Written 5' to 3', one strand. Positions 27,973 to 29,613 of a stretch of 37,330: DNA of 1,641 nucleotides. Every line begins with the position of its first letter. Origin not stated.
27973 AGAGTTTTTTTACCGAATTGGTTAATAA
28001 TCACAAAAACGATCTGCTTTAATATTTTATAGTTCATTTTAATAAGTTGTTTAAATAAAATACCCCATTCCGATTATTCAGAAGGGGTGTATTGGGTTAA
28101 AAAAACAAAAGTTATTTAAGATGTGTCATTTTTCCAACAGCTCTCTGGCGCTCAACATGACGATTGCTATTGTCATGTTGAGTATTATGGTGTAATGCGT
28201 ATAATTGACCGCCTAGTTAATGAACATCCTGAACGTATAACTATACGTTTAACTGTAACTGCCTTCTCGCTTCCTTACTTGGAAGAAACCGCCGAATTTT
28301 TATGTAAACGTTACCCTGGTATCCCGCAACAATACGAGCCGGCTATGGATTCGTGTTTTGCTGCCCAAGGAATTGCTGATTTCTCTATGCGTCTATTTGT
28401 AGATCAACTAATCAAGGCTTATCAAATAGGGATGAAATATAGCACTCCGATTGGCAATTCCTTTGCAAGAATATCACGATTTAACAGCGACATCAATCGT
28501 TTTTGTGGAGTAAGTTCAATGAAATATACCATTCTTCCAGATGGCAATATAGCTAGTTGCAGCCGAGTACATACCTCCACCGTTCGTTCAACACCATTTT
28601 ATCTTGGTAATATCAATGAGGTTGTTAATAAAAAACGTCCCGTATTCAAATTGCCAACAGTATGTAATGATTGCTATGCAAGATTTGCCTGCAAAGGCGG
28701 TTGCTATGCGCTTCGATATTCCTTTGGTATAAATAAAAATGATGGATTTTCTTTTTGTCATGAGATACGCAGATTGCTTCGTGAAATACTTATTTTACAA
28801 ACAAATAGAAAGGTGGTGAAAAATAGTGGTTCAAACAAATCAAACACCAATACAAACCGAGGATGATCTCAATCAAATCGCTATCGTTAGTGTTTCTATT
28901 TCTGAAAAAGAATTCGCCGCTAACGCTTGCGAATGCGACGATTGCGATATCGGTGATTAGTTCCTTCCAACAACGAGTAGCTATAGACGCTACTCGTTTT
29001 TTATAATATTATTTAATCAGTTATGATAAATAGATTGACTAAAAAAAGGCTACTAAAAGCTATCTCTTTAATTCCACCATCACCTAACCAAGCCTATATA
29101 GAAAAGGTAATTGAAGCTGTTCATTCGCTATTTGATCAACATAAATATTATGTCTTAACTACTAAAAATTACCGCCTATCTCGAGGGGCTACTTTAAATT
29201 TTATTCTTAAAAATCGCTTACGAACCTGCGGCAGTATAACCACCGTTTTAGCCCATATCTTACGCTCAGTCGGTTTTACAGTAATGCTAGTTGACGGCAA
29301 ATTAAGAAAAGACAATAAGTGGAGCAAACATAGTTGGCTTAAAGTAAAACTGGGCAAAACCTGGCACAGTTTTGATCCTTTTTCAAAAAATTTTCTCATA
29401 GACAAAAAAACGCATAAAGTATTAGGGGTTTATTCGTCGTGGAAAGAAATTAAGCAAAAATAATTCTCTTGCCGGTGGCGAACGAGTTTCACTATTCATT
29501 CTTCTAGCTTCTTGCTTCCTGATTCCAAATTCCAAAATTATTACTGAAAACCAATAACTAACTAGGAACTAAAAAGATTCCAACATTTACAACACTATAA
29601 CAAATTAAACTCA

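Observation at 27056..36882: Repeat-bounded ~9.8 kb island with three radical SAM/SPASM plus Cys-rich micro-ORF modules: candidate undescribed RiPP system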

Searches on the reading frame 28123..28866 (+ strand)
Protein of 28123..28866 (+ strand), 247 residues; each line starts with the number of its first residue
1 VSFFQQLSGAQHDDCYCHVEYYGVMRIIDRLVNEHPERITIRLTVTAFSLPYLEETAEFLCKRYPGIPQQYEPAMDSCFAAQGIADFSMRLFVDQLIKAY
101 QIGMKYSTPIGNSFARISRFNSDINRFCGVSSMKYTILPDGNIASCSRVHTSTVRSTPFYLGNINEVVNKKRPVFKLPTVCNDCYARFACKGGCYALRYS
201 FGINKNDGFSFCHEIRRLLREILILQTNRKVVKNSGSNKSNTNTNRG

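Call 5: search_protein_families(library=pfam, proteins=[window:28123-28866:+], max_evalue=0.01)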
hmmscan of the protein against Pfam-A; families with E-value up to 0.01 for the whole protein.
window:28123-28866:+ (247 aa): 1 family
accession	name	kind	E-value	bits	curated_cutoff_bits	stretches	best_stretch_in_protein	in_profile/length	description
PF13186.11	SPASM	-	0.0094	16.7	21.5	0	128-166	1-36/67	Iron-sulfur cluster-binding domain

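Call 6: search_protein_families(library=ncbifam, proteins=[window:28123-28866:+], max_evalue=0.1)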
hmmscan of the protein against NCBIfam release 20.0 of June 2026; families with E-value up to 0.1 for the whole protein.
window:28123-28866:+ (247 aa): 15 families
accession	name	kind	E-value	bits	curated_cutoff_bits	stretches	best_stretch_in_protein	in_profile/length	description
TIGR04085.1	rSAM_more_4Fe4S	domain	1.1e-08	35.4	27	1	128-201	1-81/93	SPASM domain-containing protein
TIGR03974.1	rSAM_six_Cys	equivalog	1.3e-06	27.6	425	1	128-217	347-439/451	thioether cross-link-forming SCIFF peptide maturase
NF040492.1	not_ScfB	exception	2.7e-06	26.5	855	1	128-204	346-425/450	ScfB-related radical SAM/SPASM orphan maturase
NF047865.1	rSAM_PapB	equivalog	4.8e-06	26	340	1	21-197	139-319/330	PapB family radical SAM/SPASM ranthipeptide maturase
TIGR04064.1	rSAM_nif11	equivalog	2.3e-05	23.3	518.7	1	126-219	332-426/459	nif11-like peptide radical SAM maturase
TIGR03906.1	quino_hemo_SAM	equivalog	0.00029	19.6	453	1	128-219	345-440/467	quinohemoprotein amine dehydrogenase maturation protein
TIGR04084.1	rSAM_AF0577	subfamily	0.0011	17.9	225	1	125-232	221-323/347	TIGR04084 family radical SAM/SPASM domain-containing protein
TIGR04250.1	SCM_rSAM_ScmE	equivalog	0.0043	16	400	0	128-201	253-334/358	SynChlorMet cassette radical SAM/SPASM protein ScmE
NF010308.0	PRK13745.1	equivalog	0.0044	16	484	1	175-212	333-371/412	anaerobic sulfatase-maturation protein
TIGR04082.1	rSAM_for_selen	equivalog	0.012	14.4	350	1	128-205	432-507/516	thio(seleno)oxazole modification radical SAM maturase SbtM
TIGR03942.1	sulfatase_rSAM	equivalog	0.016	14.3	349.45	1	133-221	256-352/363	anaerobic sulfatase maturase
TIGR04269.1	SAM_SPASM_FxsB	subfamily_domain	0.019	14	370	1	167-222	306-361/363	FxsB family cyclophane-forming radical SAM/SPASM peptide maturase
TIGR03962.1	mycofact_rSAM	equivalog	0.02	14.1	265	1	110-203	221-322/339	mycofactocin radical SAM maturase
NF041707.1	rSAM_YhhB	equivalog_domain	0.041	12.8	445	1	175-222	314-361/369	cyclophane-forming radical SAM/SPASM peptide maturase YhhB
TIGR04251.1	SCM_rSAM_ScmF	equivalog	0.078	12.3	400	0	175-215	302-342/353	SynChlorMet cassette radical SAM/SPASM protein ScmF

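Call 36: find_homologous_proteins(query=window:28123-28866:+)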
Query window:28123-28866:+ (247 aa): 4 proteins with E <= 0.001 among 132 candidates.
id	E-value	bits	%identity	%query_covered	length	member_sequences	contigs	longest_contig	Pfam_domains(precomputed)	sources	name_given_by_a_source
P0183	4.8e-167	571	100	100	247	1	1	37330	-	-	-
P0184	3.5e-118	411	78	91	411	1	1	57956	PF04055.28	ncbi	ncbi:MAG: radical SAM protein [Patescibacteria group bacterium]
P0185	6.9e-99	348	68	79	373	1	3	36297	PF04055.28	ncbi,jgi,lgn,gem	-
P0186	2.3e-55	206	55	65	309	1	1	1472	-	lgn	-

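Call 37: find_encoding_contigs(protein=P0184, flank=10000, max_places=1)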
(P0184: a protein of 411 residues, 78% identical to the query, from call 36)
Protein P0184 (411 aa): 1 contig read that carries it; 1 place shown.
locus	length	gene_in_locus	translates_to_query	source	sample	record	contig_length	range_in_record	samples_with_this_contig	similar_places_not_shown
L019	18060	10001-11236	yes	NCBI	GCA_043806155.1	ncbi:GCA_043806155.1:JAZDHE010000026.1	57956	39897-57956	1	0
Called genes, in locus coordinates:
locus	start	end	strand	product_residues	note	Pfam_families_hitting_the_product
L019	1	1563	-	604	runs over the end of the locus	-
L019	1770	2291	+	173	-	PF22665:WHD_DUF6293 (weak), PF20803:PaaX_M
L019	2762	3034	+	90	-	-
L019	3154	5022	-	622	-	PF17210:SdrD_B (faint), PF18962:Por_Secre_tail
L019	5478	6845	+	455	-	PF04055:Radical_SAM, PF13353:Fer4_12, PF13186:SPASM (weak)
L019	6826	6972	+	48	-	-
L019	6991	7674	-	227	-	PF13485:Peptidase_MA_2 (weak)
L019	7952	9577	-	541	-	PF17210:SdrD_B, PF18962:Por_Secre_tail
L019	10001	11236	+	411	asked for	PF04055:Radical_SAM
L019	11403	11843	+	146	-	PF01841:Transglut_core (weak)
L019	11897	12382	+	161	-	-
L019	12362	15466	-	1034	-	-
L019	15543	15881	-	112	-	PF01934:HepT-like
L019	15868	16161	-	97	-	PF01909:NTP_transf_2, PF18765:Polbeta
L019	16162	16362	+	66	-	-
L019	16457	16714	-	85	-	PF01934:HepT-like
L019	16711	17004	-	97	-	PF01909:NTP_transf_2, PF18765:Polbeta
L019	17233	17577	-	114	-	PF05635:23S_rRNA_IVP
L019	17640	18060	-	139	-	PF18998:Flg_new_2 (weak)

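Call 38: find_encoding_contigs(protein=P0185, flank=10000, max_places=1)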
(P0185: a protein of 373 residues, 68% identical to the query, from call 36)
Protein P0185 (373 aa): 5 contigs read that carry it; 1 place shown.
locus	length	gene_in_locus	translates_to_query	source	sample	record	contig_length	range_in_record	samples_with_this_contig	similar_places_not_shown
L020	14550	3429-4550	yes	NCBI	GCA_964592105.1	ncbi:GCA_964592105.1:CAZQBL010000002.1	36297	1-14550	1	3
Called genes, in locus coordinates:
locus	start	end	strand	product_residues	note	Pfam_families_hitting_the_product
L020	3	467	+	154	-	?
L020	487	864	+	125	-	PF00072:Response_reg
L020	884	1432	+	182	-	PF28549:NDPSase_N, PF00293:NUDIX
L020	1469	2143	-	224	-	-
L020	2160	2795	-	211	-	PF04055:Radical_SAM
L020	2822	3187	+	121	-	PF00072:Response_reg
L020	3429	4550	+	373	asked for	PF04055:Radical_SAM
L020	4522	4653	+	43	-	-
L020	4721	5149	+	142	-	PF01841:Transglut_core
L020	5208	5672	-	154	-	PF00072:Response_reg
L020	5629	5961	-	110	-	PF12844:HTH_19 (weak), PF01381:HTH_3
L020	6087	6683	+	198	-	-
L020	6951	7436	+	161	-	PF17886:ArsA_HSP20 (faint), PF00011:HSP20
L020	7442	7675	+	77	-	PF11213:DUF3006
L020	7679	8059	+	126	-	-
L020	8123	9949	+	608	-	PF12229:PG_binding_4 (weak), PF04294:VanW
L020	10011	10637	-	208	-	-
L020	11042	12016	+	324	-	PF01784:DUF34_NIF3 (faint)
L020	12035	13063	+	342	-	PF05496:RuvB_N, PF13191:AAA_16 (faint), PF20720:nSTAND3 (faint), PF00004:AAA, PF07728:AAA_5, PF13173:AAA_14 (faint), PF17864:AAA_lid_4, PF05491:WHD_RuvB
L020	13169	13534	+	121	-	-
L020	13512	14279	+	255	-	PF01145:Band_7 (weak)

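Call 45: search_protein_families(library=ncbifam, proteins=[L019:5478-6845:+], max_evalue=1)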
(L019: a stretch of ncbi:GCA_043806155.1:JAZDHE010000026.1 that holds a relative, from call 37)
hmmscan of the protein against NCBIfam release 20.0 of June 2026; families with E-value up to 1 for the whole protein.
L019:5478-6845:+ (455 aa): 90 families (the best 25 are shown)
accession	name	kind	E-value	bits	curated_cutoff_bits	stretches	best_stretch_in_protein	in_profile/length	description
TIGR04055.1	rSAM_NirJ2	equivalog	2.8e-29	102.7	500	1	14-320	5-307/326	putative heme d1 biosynthesis radical SAM protein NirJ2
TIGR04545.1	rSAM_ahbD_hemeb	equivalog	1.2e-24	87.4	500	2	13-191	4-177/339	heme b synthase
TIGR04303.1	GeoRSP_rSAM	equivalog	2.6e-21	76.5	400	1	6-329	2-321/325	GeoRSP system radical SAM/SPASM protein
TIGR02109.1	PQQ_syn_pqqE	equivalog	8.1e-21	74.3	381.35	1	5-322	3-318/358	pyrroloquinoline quinone biosynthesis protein PqqE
TIGR04250.1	SCM_rSAM_ScmE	equivalog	1.2e-20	73.7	400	1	8-218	2-210/358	SynChlorMet cassette radical SAM/SPASM protein ScmE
TIGR03962.1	mycofact_rSAM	equivalog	4e-20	72.3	265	1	5-318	8-315/339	mycofactocin radical SAM maturase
NF050035.1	rSAM_WgK_link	exception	5.9e-20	71.6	650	2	6-223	6-218/367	radical SAM/SPASM peptide maturase WgkB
TIGR04317.1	W_rSAM_matur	equivalog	2.3e-19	69.7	380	1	11-275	6-262/349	tungsten cofactor oxidoreductase radical SAM maturase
TIGR04051.1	rSAM_NirJ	equivalog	2.3e-19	69.6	515.45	2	14-184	7-171/354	heme d1 biosynthesis radical SAM protein NirJ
TIGR04053.2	TIGR04053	equivalog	5e-19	68.8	395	1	8-184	7-181/366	TIGR04053 family radical SAM/SPASM domain-containing protein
TIGR04347.1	pseudo_SAM_Halo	equivalog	5.6e-19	68.7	525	2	12-186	41-209/390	TIGR04347 family pseudo-SAM/SPASM protein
NF047865.1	rSAM_PapB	equivalog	6e-19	68.4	340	1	13-323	7-323/330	PapB family radical SAM/SPASM ranthipeptide maturase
TIGR04054.1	rSAM_NirJ1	equivalog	1.4e-18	66.7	650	1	11-185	38-206/387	putative heme d1 biosynthesis radical SAM protein NirJ1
TIGR04546.1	rSAM_ahbC_deAc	equivalog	2.7e-18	65.9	650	2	12-180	42-204/390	12,18-didecarboxysiroheme deacetylase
TIGR02666.1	moaA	equivalog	2.8e-18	66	284.05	1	11-219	12-224/336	GTP 3',8-cyclase MoaA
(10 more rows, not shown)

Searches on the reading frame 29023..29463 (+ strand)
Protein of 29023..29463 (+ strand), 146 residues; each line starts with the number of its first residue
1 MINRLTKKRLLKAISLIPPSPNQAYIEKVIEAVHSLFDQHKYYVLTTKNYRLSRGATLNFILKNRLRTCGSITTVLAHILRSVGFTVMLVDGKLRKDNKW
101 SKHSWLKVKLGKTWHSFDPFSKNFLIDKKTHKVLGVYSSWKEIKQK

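Call 5: search_protein_families(library=pfam, proteins=[window:29023-29463:+], max_evalue=0.01)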
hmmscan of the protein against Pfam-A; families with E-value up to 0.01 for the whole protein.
window:29023-29463:+ (146 aa): 2 families
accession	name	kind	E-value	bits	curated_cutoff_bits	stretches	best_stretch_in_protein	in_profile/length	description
PF01841.26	Transglut_core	-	6.2e-07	30.1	23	1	32-119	17-108/108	Transglutaminase-like superfamily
PF13369.12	Transglut_core2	-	0.0029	17.5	23.5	1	22-90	20-88/155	Transglutaminase-like superfamily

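Call 6: search_protein_families(library=ncbifam, proteins=[window:29023-29463:+], max_evalue=0.1)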
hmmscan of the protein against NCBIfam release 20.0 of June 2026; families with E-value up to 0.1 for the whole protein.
window:29023-29463:+ (146 aa): 1 family
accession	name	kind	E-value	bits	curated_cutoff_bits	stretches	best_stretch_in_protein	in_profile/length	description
NF002755.0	PRK02797.1-4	equivalog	0.026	13.7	543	1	16-48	218-250/357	TDP-N-acetylfucosamine:lipid II N-acetylfucosaminyltransferase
